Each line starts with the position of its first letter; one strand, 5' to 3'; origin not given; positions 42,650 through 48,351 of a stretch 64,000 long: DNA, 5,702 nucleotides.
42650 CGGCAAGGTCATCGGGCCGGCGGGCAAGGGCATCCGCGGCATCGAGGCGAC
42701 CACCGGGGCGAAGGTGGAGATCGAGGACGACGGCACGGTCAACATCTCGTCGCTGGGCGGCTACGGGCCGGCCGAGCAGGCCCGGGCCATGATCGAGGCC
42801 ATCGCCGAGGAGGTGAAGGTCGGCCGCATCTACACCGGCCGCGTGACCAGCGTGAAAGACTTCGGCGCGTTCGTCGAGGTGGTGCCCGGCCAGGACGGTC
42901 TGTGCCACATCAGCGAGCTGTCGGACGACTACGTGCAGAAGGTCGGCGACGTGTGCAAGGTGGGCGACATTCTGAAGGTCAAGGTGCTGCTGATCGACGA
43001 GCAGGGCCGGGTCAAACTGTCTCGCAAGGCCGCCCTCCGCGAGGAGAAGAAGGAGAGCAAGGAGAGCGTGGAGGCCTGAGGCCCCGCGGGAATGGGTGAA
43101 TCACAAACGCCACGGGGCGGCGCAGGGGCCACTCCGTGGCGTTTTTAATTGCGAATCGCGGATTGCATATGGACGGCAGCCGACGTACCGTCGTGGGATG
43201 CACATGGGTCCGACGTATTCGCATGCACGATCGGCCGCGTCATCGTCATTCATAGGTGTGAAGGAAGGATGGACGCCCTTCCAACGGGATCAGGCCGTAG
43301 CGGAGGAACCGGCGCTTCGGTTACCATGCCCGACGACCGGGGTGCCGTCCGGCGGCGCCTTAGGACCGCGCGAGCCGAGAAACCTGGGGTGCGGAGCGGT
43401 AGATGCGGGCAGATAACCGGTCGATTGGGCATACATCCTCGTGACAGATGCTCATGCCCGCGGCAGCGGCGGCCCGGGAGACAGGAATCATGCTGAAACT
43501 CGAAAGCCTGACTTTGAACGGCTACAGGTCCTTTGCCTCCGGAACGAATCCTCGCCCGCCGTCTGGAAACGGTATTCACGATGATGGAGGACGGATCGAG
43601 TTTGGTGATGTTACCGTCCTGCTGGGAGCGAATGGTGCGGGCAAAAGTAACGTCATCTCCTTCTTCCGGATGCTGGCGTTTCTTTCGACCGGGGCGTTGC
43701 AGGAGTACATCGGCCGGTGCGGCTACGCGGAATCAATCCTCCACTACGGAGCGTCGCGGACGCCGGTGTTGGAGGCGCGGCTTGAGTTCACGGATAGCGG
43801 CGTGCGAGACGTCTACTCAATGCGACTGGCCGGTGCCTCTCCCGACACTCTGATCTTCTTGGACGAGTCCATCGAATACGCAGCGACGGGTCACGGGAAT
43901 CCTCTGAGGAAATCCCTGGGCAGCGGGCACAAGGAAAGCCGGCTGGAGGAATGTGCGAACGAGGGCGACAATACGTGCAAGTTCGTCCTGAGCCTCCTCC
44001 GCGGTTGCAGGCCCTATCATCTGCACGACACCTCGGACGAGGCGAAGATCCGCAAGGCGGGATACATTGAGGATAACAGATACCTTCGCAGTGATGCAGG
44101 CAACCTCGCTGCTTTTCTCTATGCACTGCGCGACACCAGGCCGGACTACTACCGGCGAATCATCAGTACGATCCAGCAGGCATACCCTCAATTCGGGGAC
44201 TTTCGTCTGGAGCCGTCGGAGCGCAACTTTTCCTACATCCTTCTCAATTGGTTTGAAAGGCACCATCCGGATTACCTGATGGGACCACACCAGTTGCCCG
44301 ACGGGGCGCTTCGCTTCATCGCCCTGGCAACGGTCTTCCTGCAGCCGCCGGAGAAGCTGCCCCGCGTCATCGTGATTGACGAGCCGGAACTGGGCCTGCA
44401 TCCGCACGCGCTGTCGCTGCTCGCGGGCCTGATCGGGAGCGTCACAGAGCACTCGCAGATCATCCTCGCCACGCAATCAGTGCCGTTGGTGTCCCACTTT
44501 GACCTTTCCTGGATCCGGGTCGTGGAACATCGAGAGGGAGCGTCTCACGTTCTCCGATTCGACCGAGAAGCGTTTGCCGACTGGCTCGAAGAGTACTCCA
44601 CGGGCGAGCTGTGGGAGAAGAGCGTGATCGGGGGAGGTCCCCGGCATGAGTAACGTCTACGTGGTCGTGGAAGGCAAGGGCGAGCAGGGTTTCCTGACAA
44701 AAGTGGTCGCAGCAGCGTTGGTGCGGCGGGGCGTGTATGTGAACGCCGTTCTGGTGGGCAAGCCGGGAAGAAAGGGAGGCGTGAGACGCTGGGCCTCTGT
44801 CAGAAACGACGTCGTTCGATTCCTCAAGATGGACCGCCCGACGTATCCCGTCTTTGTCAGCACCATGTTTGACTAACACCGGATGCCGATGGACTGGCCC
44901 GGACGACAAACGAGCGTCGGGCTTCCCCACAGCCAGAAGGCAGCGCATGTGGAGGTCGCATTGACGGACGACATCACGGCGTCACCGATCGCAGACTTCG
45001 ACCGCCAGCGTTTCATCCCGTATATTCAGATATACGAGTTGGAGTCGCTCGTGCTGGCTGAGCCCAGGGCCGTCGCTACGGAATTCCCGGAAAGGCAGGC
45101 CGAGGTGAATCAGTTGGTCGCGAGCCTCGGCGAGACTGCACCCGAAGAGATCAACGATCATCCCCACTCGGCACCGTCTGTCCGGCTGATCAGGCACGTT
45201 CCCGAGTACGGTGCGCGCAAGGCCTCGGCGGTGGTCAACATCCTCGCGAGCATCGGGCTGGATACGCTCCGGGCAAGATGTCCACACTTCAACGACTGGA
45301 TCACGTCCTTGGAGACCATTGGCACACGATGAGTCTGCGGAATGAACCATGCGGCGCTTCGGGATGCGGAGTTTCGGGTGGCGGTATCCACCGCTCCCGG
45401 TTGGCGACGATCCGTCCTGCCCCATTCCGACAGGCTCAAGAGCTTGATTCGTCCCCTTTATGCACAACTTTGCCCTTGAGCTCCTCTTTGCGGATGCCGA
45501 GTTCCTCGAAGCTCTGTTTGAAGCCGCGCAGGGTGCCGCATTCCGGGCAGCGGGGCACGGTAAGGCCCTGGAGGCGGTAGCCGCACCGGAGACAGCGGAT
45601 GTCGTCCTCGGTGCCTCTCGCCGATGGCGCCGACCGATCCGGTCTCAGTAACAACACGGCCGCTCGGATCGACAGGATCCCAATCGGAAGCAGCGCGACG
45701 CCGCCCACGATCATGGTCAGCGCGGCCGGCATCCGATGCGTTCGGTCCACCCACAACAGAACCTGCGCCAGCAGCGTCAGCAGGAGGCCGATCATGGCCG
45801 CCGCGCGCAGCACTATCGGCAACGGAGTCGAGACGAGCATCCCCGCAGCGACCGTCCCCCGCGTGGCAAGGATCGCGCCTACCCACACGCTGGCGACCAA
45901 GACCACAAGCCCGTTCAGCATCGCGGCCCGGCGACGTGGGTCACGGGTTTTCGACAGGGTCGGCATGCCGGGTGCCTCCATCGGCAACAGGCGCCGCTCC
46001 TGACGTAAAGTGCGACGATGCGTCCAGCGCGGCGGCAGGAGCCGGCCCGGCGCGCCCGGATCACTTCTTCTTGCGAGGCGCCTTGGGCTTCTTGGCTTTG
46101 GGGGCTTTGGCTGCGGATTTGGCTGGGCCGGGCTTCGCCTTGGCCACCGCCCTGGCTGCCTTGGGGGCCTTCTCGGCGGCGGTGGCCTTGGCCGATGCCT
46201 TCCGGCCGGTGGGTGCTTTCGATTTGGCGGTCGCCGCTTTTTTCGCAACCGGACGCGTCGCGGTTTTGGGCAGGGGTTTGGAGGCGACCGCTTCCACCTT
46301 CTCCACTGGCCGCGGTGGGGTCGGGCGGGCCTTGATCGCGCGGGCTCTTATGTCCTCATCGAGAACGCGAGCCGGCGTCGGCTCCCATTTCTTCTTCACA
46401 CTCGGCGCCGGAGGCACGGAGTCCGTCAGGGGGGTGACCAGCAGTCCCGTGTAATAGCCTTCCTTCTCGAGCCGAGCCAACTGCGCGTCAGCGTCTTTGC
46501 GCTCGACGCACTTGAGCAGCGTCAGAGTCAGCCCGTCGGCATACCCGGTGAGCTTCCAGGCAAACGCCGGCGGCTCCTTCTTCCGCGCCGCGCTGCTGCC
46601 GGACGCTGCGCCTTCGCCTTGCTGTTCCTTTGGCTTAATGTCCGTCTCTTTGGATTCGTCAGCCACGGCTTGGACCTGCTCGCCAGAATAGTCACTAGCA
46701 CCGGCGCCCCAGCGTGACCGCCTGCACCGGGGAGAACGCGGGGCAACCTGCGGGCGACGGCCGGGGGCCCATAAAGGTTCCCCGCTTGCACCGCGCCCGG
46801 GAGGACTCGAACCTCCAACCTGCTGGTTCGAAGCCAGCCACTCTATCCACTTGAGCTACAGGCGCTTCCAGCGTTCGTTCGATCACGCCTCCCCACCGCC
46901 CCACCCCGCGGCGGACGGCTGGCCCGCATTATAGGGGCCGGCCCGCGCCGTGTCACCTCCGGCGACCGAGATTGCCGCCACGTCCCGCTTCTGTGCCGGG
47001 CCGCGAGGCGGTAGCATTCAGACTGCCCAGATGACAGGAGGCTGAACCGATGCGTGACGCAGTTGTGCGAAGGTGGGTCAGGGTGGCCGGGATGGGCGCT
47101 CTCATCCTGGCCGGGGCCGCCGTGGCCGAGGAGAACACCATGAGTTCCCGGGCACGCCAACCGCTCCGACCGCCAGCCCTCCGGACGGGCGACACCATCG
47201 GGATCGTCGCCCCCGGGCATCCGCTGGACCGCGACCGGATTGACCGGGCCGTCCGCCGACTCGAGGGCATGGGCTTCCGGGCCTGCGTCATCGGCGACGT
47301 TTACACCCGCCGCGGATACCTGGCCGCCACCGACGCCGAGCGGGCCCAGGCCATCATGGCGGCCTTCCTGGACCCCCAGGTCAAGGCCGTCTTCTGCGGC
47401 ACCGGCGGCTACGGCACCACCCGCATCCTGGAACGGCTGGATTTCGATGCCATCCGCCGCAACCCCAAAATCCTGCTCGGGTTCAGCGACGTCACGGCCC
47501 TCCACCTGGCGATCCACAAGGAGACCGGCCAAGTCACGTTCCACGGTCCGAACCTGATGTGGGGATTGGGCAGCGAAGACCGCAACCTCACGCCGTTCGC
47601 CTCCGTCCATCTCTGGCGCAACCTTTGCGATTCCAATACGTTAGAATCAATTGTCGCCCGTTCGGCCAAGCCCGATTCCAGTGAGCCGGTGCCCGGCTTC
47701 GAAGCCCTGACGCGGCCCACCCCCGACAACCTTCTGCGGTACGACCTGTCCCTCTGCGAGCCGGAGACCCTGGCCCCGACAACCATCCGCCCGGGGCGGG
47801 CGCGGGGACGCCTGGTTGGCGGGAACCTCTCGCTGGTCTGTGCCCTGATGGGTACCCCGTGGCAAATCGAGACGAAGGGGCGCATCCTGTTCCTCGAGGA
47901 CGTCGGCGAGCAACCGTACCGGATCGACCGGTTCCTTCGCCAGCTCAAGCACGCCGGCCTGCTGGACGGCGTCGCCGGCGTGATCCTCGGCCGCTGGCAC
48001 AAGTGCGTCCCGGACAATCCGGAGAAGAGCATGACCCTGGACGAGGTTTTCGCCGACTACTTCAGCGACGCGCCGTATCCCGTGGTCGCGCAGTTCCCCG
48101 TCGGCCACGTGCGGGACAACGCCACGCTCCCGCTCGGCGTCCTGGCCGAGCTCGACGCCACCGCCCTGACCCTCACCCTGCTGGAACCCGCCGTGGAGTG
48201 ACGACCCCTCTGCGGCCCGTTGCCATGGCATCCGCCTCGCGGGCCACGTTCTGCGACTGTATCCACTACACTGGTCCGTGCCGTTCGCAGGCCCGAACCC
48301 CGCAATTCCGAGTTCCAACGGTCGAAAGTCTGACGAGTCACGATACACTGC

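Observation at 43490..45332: Two-gene ABC-ATPase + DUF4276 (Toprim-like) module resembling split OLD/PARIS-type defence systems, with the effector gene knocked out by a TAA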

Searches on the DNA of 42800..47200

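Call 64: search_rna_families(source=window, start=42800, end=47200, threshold=evalue, max_evalue=0.1)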
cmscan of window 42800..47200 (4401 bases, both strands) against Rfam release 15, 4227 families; matches with E-value up to 0.1: 1.
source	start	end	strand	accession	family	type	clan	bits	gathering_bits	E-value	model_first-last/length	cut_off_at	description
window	46792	46865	-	RF00005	tRNA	Gene; tRNA;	CL00001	65.1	29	4.7e-13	1-71/71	no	tRNA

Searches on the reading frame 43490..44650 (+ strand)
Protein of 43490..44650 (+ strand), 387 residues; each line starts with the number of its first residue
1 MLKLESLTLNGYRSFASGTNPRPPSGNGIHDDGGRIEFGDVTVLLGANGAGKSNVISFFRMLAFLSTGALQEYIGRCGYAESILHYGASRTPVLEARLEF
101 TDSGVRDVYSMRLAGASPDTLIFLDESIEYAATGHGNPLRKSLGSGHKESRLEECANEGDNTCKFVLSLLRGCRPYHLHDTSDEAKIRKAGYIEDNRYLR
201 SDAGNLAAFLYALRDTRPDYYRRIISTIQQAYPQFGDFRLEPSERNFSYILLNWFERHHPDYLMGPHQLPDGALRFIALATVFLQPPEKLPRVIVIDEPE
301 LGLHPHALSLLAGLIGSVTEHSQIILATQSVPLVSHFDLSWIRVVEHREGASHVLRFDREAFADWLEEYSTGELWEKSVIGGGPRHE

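Call 5: search_protein_families(library=pfam, proteins=[window:43490-44650:+], max_evalue=0.1)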
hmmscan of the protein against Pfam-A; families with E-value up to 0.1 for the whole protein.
window:43490-44650:+ (387 aa): 6 families
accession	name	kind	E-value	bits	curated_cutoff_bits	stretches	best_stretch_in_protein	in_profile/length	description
PF13304.12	AAA_21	-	2.8e-23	83.9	27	2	208-333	173-301/304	AAA domain, putative AbiEii toxin, Type IV TA system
PF13175.12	AAA_15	-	1.9e-07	31.5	32.1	2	291-328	329-368/374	AAA ATPase domain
PF02463.25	SMC_N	-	3.2e-05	23.9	40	1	40-337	24-205/220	RecF/RecN/SMC N terminal domain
PF00005.33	ABC_tran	-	0.00058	20.9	25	1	35-62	7-34/137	ABC transporter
PF11398.14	DUF2813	-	0.00062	19.7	21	1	293-345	286-336/372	Protein of unknown function (DUF2813)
PF13476.12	AAA_23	-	0.0015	19.6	27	1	6-73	1-53/201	AAA domain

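Call 6: search_protein_families(library=padloc, proteins=[window:43490-44650:+], max_evalue=0.1)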
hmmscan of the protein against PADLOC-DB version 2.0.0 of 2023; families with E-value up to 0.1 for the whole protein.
window:43490-44650:+ (387 aa): 110 families (the best 25 are shown)
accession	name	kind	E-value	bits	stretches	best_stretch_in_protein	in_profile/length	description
PDLC04175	HEC-01A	-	5.3e-120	398.8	1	35-384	21-362/363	-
PDLC04174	HEC-01A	-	1.2e-79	265.3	1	117-384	4-262/264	-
PDLC04177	HEC-01A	-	1.1e-42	144.4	2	194-382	208-390/393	-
PDLC04178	HEC-01A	-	9e-35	118.4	1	35-374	24-374/399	-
PDLC04183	HEC-01A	-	7.6e-29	99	2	183-382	200-400/402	-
PDLC04135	mad3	-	8.2e-23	79.5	1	33-379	15-373/374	mads_3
PDLC02980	AriA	-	1.3e-22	79.2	2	266-333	235-301/304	-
PDLC04182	HEC-01A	-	2.7e-21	74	2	186-380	206-400/406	-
PDLC04391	PDC-M07A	-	1.4e-19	68.4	2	192-380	203-401/412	-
PDLC04176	HEC-01A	-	2.8e-19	67.7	1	41-383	25-368/371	-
PDLC04179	HEC-01A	-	4.5e-18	63.6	2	186-385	260-456/459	-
PDLC04392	PDC-M07A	-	5.2e-17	60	2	185-328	204-345/432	-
PDLC04180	HEC-01A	-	6.7e-17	59.7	1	37-336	20-323/382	-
PDLC04389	PDC-M07A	-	1.1e-16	58.8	2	193-357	215-399/443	-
PDLC04393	PDC-M07A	-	2.1e-15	54.6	2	187-339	208-358/435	-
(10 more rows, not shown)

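Call 62: search_solved_structures(query=window:43490-44650:+, max_evalue=0.01, show_alignments=1)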
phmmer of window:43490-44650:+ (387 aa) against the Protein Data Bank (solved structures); distinct sequences matched with E-value up to 0.01: 6.
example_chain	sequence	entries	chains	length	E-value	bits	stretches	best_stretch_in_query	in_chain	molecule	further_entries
3gfo_A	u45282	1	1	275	9.2e-05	24.6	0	266-336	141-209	Cobalt import ATP-binding protein cbiO 1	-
5d3m_B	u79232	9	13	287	0.003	19.6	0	264-371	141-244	Energy-coupling factor transporter ATP-binding protein EcfA2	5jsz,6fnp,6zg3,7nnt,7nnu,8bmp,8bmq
8ux9_B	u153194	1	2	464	0.0037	19.4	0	201-338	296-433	AriA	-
8v45_A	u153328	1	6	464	0.0037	19.4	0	201-338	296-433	AriA antitoxin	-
8bms_B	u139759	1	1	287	0.0077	18.3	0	264-371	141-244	Energy-coupling factor transporter ATP-binding protein EcfA2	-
8v46_A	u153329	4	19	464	0.0096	18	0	201-338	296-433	AriA antitoxin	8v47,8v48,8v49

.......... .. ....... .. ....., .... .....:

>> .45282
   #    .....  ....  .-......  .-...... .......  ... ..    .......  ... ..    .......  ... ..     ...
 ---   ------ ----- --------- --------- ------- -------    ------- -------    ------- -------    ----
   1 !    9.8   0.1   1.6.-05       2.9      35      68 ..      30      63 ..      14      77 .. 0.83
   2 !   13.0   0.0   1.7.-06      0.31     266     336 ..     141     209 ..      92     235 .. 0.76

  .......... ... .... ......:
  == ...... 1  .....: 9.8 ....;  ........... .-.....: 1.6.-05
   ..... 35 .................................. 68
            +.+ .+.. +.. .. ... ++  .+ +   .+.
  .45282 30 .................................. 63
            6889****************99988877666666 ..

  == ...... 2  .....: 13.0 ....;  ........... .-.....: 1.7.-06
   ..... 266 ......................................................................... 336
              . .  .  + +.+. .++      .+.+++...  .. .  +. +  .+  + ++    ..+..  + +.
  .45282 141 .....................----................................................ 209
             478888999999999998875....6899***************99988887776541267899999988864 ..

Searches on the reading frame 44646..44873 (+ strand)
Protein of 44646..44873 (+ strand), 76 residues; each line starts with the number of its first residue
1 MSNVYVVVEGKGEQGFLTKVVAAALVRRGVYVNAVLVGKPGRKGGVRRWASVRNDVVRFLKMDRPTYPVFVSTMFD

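Call 5: search_protein_families(library=pfam, proteins=[window:44646-44873:+], max_evalue=0.1)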
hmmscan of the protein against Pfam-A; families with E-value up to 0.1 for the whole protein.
window:44646-44873:+ (76 aa): 1 family
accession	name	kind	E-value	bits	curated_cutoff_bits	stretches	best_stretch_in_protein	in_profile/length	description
PF14103.11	DUF4276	-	2.6e-08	34.8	30.2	1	8-76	1-63/192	Domain of unknown function (DUF4276)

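Call 23: list_cluster_members(proteins=[P0001, window:44646-44873:+, window:44883-45329:+, window:43490-44650:+])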
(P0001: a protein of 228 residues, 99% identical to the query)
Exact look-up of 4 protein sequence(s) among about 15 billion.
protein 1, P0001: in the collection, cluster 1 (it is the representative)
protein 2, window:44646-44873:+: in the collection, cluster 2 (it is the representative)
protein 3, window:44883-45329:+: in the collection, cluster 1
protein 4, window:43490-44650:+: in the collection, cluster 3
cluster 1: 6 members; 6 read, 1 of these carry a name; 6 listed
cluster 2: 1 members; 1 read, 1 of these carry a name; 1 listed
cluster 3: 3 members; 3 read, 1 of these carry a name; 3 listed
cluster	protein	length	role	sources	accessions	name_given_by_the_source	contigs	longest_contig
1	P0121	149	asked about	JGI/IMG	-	hypothetical protein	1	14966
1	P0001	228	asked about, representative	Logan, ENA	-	-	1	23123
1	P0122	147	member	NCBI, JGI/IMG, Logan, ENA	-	-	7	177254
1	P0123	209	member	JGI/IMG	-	-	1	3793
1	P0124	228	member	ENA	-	-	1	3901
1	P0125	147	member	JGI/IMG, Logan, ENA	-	-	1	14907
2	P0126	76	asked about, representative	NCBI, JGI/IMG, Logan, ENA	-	hypothetical protein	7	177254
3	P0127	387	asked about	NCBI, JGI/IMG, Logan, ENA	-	-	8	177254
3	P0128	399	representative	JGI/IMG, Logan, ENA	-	-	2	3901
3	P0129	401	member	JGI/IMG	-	predicted ATPase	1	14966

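Call 24: find_encoding_contigs(protein=window:44646-44873:+, flank=3000, max_places=10)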
Protein window:44646-44873:+ (76 aa): 17 contigs read that carry it; 9 places shown.
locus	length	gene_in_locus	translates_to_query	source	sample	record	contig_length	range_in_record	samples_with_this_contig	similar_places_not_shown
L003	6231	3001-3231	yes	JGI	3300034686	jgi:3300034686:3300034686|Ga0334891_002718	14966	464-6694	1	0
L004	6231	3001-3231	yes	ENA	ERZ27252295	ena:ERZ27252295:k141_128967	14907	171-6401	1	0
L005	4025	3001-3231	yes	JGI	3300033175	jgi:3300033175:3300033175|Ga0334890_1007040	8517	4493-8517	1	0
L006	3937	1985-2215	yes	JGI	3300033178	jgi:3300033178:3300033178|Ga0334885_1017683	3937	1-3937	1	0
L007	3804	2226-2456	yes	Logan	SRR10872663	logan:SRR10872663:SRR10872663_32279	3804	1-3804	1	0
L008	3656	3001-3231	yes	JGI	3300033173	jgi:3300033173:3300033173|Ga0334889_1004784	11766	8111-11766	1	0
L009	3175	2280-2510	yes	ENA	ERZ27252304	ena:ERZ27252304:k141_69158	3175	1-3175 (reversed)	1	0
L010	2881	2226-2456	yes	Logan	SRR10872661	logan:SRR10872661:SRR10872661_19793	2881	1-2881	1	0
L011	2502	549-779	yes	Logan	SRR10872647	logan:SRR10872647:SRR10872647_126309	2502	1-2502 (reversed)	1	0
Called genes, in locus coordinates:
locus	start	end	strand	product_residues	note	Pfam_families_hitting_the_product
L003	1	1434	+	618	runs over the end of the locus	PF01138:RNase_PH (weak), PF03725:RNase_PH_C, PF03726:PNPase, PF01138:RNase_PH, PF00013:KH_1, PF00575:S1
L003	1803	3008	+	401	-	PF13175:AAA_15 (faint), PF13304:AAA_21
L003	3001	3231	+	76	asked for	PF14103:DUF4276 (weak)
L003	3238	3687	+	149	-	PF14103:DUF4276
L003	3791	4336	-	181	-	-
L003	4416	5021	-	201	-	-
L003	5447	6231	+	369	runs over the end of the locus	PF02016:Peptidase_S66, PF17676:Peptidase_S66C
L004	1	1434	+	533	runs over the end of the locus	?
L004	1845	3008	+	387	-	PF13175:AAA_15 (faint), PF13304:AAA_21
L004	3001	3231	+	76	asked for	PF14103:DUF4276 (weak)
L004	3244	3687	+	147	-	PF14103:DUF4276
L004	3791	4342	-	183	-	-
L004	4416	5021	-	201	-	-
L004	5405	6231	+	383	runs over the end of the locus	PF02016:Peptidase_S66, PF17676:Peptidase_S66C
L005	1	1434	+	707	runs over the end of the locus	PF01138:RNase_PH, PF03725:RNase_PH_C, PF03726:PNPase, PF01138:RNase_PH, PF00013:KH_1, PF00575:S1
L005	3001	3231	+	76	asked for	PF14103:DUF4276 (weak)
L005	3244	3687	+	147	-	PF14103:DUF4276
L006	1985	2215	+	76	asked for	PF14103:DUF4276 (weak)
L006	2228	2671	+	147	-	PF14103:DUF4276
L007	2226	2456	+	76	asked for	PF14103:DUF4276 (weak)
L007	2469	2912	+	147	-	PF14103:DUF4276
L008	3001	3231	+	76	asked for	PF14103:DUF4276 (weak)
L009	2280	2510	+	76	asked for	PF14103:DUF4276 (weak)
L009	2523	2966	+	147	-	PF14103:DUF4276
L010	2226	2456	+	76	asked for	PF14103:DUF4276 (weak)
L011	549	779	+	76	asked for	PF14103:DUF4276 (weak)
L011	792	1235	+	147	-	PF14103:DUF4276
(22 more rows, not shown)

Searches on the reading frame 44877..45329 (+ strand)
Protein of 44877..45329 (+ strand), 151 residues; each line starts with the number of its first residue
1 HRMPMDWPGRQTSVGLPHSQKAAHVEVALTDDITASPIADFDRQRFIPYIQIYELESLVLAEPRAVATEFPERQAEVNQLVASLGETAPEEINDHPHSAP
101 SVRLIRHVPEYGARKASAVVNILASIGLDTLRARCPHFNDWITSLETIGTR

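Call 5: search_protein_families(library=pfam, proteins=[window:44877-45329:+], max_evalue=0.1)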
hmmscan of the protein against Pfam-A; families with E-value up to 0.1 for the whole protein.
window:44877-45329:+ (151 aa): 1 family
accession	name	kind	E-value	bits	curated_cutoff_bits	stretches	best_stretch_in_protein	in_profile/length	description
PF14103.11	DUF4276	-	7.4e-28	98.5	30.2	1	19-146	72-192/192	Domain of unknown function (DUF4276)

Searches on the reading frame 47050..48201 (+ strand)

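Call 30: search_protein_families(library=pfam, proteins=[window:47050-48201:+], max_evalue=0.01)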
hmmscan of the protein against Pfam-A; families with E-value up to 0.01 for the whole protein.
window:47050-48201:+ (383 aa): 2 families
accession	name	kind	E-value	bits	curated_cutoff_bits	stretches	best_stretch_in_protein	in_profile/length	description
PF17676.7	Peptidase_S66C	-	6.8e-41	140.1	23.7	1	252-368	1-120/120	LD-carboxypeptidase C-terminal domain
PF02016.21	Peptidase_S66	-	2.3e-39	134.7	25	1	50-166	1-121/121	LD-carboxypeptidase N-terminal domain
